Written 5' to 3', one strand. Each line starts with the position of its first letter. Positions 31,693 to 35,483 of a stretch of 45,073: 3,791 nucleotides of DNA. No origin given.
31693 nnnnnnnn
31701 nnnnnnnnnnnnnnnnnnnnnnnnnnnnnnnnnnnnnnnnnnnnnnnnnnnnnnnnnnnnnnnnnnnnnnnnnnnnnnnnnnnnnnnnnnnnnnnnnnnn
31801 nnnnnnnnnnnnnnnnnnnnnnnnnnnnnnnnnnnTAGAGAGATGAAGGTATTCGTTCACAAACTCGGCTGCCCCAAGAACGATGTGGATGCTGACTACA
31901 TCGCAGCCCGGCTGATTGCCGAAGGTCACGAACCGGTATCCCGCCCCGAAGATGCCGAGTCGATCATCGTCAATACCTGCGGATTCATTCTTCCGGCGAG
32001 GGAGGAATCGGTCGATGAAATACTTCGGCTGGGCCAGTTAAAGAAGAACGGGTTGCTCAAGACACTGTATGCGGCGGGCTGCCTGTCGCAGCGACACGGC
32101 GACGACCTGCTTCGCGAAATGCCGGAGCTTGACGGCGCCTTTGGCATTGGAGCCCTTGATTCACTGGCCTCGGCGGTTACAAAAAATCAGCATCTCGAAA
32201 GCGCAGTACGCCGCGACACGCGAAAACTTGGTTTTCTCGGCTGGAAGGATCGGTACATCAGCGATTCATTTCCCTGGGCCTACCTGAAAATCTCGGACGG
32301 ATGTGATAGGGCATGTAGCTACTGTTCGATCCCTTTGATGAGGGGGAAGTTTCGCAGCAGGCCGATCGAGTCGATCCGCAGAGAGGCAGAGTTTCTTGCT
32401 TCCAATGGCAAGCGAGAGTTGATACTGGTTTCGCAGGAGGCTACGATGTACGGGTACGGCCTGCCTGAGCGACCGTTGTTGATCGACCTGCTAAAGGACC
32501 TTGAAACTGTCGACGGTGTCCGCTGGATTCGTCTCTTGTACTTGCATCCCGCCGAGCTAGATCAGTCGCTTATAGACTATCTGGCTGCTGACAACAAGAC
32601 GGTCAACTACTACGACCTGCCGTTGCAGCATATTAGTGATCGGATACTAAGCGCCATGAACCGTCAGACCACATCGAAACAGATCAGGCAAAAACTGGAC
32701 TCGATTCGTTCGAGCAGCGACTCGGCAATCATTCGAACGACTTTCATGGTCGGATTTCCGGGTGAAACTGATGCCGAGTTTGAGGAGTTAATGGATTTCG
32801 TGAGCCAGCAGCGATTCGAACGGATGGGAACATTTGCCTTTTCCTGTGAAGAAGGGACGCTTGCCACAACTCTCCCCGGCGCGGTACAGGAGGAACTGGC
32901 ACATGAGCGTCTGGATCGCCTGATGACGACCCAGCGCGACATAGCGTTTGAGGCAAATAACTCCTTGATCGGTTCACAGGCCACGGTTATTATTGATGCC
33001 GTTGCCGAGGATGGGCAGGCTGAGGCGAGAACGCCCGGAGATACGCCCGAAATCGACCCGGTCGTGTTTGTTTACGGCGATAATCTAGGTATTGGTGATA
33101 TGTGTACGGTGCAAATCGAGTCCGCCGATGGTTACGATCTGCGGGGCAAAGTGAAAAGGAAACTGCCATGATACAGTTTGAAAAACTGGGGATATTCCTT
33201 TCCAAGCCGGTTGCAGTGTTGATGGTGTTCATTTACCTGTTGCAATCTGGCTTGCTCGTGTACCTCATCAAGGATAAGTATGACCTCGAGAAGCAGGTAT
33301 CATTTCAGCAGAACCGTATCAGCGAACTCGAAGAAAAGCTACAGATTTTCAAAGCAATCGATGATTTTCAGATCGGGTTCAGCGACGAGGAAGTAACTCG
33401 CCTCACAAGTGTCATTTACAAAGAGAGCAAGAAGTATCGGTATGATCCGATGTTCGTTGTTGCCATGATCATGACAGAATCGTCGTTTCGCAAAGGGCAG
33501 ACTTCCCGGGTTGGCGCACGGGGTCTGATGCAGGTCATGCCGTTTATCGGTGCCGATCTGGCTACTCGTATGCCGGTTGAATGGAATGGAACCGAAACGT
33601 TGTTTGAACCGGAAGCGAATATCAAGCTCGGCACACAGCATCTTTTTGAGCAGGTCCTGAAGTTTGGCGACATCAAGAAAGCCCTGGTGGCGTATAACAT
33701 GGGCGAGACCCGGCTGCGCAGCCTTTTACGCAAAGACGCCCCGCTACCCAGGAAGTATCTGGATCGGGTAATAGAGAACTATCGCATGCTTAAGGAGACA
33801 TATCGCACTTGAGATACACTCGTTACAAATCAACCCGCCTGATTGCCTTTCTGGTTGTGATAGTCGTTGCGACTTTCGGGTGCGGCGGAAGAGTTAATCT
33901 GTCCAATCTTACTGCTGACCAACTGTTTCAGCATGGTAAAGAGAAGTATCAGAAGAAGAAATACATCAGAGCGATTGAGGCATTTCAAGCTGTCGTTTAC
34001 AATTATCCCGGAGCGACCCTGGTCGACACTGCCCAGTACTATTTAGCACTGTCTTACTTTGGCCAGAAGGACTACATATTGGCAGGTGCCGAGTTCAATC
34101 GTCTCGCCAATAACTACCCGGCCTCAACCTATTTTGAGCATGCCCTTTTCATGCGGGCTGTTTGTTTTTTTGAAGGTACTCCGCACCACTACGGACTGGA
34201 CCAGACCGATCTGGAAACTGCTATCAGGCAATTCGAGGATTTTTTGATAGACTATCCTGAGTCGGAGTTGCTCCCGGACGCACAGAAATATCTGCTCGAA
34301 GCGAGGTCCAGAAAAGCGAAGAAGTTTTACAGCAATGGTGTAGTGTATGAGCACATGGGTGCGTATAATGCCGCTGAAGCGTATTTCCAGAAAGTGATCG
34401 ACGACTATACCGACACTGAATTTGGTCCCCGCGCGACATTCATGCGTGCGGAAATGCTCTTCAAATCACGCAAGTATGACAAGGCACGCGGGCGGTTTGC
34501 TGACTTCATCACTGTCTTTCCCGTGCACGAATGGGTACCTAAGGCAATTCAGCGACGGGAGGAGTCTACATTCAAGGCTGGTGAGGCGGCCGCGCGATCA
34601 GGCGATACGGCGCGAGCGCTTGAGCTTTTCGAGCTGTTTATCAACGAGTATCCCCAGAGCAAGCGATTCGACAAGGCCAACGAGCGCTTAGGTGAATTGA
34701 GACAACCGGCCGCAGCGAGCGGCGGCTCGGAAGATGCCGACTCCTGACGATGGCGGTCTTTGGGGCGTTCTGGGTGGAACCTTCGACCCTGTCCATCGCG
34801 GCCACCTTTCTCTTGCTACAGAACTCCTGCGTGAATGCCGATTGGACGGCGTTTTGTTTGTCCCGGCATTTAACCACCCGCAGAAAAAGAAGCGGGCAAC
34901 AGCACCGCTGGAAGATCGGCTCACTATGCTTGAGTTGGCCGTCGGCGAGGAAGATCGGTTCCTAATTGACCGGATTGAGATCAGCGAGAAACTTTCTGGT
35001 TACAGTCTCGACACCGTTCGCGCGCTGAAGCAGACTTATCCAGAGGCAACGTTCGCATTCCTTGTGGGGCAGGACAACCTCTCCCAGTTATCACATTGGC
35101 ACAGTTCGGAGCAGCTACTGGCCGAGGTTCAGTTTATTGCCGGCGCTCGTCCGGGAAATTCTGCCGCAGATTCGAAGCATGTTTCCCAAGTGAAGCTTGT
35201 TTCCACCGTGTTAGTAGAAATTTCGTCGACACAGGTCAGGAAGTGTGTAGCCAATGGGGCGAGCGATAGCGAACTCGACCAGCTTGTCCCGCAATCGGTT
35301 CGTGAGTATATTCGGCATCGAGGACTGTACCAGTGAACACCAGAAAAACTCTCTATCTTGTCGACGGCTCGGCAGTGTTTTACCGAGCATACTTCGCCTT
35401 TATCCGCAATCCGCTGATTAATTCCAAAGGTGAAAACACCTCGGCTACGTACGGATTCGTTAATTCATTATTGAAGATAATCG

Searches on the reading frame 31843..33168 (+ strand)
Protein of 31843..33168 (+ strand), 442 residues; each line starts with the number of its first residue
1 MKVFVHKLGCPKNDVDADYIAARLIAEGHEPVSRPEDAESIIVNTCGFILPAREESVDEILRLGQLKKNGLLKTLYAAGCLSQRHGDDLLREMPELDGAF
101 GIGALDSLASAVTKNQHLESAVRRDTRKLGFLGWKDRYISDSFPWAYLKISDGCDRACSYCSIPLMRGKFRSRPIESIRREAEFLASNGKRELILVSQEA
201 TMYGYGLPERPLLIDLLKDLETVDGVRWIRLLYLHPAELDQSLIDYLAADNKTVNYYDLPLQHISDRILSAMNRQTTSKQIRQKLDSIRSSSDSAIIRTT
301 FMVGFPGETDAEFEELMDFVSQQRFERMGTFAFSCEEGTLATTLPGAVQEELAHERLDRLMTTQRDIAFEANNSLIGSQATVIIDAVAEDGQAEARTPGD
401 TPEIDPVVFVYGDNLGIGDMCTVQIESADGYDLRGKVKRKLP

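Call 18: search_protein_families(library=pfam, proteins=[window:31843-33168:+], max_evalue=0.001)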
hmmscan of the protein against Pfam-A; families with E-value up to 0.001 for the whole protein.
window:31843-33168:+ (442 aa): 4 families
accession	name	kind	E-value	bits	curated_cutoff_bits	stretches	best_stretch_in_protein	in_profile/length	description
PF04055.27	Radical_SAM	-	3.6e-25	89.5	29.5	1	149-320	2-166/166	Radical SAM superfamily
PF00919.26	UPF0004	-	1.4e-21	76.7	27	1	2-101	1-98/98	Uncharacterized protein family UPF0004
PF18693.7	TRAM_2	-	1.4e-13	51.2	27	1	376-437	1-62/63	TRAM domain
PF01938.26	TRAM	-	0.00046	20.4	21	1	375-437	3-60/61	TRAM domain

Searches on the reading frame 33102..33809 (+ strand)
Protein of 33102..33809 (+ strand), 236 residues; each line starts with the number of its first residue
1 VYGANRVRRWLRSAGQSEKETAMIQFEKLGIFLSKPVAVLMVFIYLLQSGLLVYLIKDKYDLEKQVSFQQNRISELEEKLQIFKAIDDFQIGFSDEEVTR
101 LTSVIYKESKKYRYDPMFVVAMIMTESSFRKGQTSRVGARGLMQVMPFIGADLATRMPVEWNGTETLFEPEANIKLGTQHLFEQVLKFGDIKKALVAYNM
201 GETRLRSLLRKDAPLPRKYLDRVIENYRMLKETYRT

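Call 18: search_protein_families(library=pfam, proteins=[window:33102-33809:+], max_evalue=0.001)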
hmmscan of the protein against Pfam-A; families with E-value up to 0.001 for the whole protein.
window:33102-33809:+ (236 aa): 1 family
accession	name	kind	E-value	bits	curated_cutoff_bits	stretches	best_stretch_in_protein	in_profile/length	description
PF01464.25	SLT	-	1e-24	86.8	21.3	1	104-212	2-108/117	Transglycosylase SLT domain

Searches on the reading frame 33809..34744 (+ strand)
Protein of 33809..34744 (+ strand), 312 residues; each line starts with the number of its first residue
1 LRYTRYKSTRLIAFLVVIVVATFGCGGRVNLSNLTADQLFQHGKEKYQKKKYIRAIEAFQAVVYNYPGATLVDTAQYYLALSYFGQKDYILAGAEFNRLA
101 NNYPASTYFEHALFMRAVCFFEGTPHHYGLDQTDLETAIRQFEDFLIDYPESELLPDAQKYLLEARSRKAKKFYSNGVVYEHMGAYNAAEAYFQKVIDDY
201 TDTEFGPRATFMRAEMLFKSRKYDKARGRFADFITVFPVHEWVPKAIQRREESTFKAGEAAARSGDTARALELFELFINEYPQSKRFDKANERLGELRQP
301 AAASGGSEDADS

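Call 18: search_protein_families(library=pfam, proteins=[window:33809-34744:+], max_evalue=0.001)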
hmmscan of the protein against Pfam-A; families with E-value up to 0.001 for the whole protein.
window:33809-34744:+ (312 aa): 11 families
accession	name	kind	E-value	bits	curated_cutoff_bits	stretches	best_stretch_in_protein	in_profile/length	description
PF13525.12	YfiO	-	5.6e-28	98.5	25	2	35-207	4-178/203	Outer membrane lipoprotein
PF13174.12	TPR_6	-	5.1e-25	86.8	26.3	2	255-284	4-33/33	Tetratricopeptide repeat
PF13432.12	TPR_16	-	5.7e-12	46.3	32.7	0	183-227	10-51/65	Tetratricopeptide repeat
PF13512.12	TPR_18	-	8.6e-11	42.6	21.9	1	34-160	8-143/145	Tetratricopeptide repeat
PF07719.23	TPR_2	-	1.6e-10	40.7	27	0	173-197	4-28/34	Tetratricopeptide repeat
PF13428.12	TPR_14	-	1.2e-07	32.1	23.5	0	257-286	7-36/44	Tetratricopeptide repeat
PF13371.12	TPR_9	-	9.9e-07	29.1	35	0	257-294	35-72/73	Tetratricopeptide repeat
PF00515.34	TPR_1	-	2.2e-06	27.7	27.8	0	172-197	3-28/34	Tetratricopeptide repeat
PF09976.15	TPR_21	-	2.7e-06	27.7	25.5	0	164-231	33-100/193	Tetratricopeptide repeat-like domain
PF24575.1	TPR_Slam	-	2.5e-05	25.1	35.2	0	174-230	51-104/104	Surface lipoprotein assembly modifier, N-terminal TPR repeats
PF13424.12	TPR_12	-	9.6e-05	22.9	30.1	0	175-230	8-68/77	Tetratricopeptide repeat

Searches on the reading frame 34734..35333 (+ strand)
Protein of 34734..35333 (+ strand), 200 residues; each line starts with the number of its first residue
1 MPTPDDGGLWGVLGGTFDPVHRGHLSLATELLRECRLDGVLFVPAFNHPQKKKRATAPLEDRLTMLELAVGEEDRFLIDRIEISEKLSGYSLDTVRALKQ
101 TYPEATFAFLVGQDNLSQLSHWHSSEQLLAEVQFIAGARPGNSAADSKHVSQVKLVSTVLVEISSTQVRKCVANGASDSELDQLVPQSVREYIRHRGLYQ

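Call 18: search_protein_families(library=pfam, proteins=[window:34734-35333:+], max_evalue=0.001)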
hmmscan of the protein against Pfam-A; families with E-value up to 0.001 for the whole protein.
window:34734-35333:+ (200 aa): 1 family
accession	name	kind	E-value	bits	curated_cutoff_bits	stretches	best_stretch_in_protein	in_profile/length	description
PF01467.32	CTP_transf_like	-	6.5e-23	81.8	21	1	12-170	1-132/133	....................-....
